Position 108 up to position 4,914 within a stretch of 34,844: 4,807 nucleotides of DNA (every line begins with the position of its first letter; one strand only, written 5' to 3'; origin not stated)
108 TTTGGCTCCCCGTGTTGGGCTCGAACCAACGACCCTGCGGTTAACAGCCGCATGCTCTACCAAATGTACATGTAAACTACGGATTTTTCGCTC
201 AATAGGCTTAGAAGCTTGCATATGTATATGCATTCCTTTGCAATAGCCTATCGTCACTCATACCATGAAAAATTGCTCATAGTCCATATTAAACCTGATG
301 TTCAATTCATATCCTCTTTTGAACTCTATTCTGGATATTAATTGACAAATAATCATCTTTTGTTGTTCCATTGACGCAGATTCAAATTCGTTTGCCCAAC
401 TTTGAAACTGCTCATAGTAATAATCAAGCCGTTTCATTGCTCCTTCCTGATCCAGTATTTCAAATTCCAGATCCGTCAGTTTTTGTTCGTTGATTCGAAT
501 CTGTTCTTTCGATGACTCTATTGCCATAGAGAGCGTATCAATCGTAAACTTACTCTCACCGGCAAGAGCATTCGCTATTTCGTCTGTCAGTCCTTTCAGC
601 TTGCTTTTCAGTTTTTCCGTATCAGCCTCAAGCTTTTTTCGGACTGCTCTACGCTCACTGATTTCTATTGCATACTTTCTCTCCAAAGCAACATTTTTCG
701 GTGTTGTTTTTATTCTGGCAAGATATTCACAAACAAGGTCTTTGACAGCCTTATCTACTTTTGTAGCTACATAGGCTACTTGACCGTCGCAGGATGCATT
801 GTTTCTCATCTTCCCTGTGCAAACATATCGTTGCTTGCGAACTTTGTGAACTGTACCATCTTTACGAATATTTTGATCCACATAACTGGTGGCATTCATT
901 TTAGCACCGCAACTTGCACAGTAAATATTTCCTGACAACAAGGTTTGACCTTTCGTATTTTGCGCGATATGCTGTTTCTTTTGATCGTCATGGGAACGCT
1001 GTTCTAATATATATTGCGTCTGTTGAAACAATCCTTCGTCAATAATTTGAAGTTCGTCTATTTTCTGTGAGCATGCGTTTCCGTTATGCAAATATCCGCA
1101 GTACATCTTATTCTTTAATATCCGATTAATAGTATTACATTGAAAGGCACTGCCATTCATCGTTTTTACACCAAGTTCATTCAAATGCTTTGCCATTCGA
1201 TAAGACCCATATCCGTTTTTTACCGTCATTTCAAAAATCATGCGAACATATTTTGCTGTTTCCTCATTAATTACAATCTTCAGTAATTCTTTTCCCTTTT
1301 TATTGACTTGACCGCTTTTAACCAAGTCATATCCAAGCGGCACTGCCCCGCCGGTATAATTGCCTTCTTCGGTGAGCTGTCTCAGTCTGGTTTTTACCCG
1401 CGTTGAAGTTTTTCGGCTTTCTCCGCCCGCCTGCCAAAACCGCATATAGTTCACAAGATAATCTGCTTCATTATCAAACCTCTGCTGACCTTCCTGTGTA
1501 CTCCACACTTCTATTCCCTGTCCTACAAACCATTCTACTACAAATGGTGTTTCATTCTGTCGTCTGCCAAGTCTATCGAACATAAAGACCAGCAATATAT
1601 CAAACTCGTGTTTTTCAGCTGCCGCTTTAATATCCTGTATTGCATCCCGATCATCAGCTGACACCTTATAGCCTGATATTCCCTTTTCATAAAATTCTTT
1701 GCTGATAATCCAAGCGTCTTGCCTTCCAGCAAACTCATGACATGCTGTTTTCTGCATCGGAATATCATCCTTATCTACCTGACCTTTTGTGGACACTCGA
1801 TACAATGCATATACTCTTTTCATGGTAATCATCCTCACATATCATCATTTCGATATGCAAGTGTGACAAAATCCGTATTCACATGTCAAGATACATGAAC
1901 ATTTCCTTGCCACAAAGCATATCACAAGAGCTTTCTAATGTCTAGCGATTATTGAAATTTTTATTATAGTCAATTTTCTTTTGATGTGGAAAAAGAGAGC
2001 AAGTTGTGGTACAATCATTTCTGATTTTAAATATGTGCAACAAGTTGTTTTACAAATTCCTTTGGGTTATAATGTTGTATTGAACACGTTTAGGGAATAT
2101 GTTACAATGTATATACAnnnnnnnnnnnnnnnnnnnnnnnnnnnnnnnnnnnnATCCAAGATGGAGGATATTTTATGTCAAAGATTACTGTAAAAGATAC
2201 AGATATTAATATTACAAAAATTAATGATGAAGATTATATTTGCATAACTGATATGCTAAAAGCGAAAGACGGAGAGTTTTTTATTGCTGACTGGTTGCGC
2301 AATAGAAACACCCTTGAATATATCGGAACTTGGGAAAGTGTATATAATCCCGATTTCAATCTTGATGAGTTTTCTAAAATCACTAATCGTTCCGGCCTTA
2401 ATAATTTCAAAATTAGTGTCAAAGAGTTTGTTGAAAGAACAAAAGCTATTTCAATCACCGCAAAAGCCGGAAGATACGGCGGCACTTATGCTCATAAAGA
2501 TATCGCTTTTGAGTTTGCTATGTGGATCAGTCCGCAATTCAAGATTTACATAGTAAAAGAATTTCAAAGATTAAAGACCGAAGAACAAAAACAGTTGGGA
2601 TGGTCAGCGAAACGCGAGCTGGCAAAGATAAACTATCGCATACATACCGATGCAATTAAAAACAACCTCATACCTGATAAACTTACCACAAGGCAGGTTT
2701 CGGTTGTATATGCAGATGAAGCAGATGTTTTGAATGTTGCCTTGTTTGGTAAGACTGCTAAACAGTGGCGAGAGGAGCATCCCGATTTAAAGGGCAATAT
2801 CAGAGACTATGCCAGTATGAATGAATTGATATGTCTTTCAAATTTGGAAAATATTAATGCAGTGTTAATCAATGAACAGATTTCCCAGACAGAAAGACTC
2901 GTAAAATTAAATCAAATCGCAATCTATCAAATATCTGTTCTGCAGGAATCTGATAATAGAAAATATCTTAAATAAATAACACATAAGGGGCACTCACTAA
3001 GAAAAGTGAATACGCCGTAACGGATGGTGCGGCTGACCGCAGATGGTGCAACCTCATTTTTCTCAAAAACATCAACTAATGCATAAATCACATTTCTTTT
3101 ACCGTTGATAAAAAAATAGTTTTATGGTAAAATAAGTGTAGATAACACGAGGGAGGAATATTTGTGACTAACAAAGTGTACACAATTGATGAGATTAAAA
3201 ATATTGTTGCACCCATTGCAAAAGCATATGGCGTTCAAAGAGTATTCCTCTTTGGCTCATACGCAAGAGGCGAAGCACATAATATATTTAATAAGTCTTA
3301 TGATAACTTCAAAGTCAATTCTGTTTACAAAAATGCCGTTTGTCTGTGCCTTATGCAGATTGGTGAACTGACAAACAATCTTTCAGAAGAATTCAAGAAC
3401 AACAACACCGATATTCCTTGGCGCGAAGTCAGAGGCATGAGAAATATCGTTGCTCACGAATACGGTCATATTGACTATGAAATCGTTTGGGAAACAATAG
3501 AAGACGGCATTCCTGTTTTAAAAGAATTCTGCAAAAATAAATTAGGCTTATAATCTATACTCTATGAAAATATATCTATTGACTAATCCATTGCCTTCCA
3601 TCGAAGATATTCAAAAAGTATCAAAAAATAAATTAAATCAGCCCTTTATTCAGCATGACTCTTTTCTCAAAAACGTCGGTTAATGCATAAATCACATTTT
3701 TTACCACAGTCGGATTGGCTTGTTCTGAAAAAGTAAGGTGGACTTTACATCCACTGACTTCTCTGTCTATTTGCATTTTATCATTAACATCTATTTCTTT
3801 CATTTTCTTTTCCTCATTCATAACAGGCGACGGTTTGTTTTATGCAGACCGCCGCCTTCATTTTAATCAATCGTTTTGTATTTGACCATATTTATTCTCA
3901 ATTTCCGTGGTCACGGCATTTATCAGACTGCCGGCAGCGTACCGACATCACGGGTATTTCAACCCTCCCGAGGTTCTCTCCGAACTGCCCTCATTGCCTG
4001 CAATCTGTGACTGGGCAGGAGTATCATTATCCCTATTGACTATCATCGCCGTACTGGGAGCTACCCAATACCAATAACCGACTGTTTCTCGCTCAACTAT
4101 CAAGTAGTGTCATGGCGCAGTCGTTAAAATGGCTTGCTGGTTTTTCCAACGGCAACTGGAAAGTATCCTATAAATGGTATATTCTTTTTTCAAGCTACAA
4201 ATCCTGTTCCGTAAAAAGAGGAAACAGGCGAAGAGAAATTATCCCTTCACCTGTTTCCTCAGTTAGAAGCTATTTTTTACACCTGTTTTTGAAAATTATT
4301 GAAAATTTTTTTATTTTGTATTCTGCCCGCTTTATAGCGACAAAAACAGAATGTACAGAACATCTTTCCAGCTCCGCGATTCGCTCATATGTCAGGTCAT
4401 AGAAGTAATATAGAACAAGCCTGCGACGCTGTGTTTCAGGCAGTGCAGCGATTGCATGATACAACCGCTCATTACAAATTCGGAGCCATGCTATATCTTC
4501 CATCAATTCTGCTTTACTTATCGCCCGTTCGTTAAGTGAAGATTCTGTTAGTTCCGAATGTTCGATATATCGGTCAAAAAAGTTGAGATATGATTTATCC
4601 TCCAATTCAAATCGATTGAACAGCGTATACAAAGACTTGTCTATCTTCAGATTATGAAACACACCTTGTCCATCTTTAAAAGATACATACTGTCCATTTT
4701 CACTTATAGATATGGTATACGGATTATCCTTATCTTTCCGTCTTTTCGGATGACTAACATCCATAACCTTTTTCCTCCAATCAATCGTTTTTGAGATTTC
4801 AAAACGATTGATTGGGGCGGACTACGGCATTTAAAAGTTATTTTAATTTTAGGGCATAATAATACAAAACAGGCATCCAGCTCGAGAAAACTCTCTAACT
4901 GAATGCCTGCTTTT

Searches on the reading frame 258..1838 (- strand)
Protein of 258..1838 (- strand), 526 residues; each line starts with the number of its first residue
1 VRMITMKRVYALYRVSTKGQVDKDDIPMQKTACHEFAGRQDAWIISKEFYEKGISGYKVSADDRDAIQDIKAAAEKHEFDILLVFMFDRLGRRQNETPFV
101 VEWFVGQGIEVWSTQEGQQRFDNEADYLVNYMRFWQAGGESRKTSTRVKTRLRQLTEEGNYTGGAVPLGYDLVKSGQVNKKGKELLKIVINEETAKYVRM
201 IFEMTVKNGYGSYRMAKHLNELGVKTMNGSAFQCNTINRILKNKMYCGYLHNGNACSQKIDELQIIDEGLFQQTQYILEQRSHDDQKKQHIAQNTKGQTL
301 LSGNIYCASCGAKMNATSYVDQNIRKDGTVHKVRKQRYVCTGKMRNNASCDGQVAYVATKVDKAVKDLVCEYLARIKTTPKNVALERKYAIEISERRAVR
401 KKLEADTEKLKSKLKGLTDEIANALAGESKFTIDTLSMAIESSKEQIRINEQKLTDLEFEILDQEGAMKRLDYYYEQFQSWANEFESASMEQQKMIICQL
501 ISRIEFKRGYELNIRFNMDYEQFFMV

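Call 37: search_protein_families(library=pfam, proteins=[window:258-1838:-], max_evalue=0.001)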
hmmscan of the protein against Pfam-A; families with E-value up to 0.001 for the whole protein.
window:258-1838:- (526 aa): 3 families
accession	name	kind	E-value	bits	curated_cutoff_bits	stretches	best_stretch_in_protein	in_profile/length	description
PF00239.26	Resolvase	-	3e-19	70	23.3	1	10-160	2-144/145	Resolvase, N terminal domain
PF07508.19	Recombinase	-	2.2e-14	53.9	21.1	1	192-281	1-102/102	Recombinase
PF13408.12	Zn_ribbon_recom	-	2e-07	31.7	25.3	1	300-369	1-57/58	Recombinase zinc beta ribbon domain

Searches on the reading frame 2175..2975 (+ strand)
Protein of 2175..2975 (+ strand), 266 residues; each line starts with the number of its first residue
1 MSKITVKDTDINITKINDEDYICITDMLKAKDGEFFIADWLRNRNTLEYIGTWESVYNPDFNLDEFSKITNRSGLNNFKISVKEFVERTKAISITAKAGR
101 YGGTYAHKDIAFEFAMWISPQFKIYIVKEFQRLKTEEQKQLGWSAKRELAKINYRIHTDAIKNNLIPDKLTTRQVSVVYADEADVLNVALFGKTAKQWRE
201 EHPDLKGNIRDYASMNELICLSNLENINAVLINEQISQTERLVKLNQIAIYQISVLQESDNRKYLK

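Call 37: search_protein_families(library=pfam, proteins=[window:2175-2975:+], max_evalue=0.001)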
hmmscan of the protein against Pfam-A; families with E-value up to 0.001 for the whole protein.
window:2175-2975:+ (266 aa): 1 family
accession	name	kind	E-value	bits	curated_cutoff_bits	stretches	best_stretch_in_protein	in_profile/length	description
PF04383.19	KilA-N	-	4.3e-26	91.3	23.8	1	6-135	3-106/107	KilA-N domain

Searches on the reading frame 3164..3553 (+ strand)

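Call 37: search_protein_families(library=pfam, proteins=[window:3164-3553:+], max_evalue=0.001)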
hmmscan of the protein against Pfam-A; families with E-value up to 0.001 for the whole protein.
window:3164-3553:+ (129 aa): 1 family
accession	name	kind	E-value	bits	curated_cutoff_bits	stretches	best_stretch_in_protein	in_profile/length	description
PF01934.22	HepT-like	-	1.2e-23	83.6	23.5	1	42-124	12-118/120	Ribonuclease HepT-like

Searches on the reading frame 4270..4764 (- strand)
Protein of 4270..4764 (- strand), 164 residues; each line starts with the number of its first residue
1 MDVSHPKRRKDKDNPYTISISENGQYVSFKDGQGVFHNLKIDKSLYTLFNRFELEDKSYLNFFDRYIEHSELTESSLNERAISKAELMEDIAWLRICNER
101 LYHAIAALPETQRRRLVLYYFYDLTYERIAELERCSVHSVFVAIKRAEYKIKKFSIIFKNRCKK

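Call 37: search_protein_families(library=pfam, proteins=[window:4270-4764:-], max_evalue=0.001)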
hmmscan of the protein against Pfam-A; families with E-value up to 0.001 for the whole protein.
window:4270-4764:- (164 aa): 3 families
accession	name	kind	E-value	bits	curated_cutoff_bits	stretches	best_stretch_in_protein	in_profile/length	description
PF08281.18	Sigma70_r4_2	-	1.5e-11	44.2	25.7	1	99-150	2-53/54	Sigma-70, region 4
PF04545.22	Sigma70_r4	-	3.1e-05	23.8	24.1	1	104-136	1-33/50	Sigma-70, region 4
PF04297.20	UPF0122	-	0.00086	20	22.7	0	108-154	18-64/101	Putative helix-turn-helix protein, YlxM / p13 like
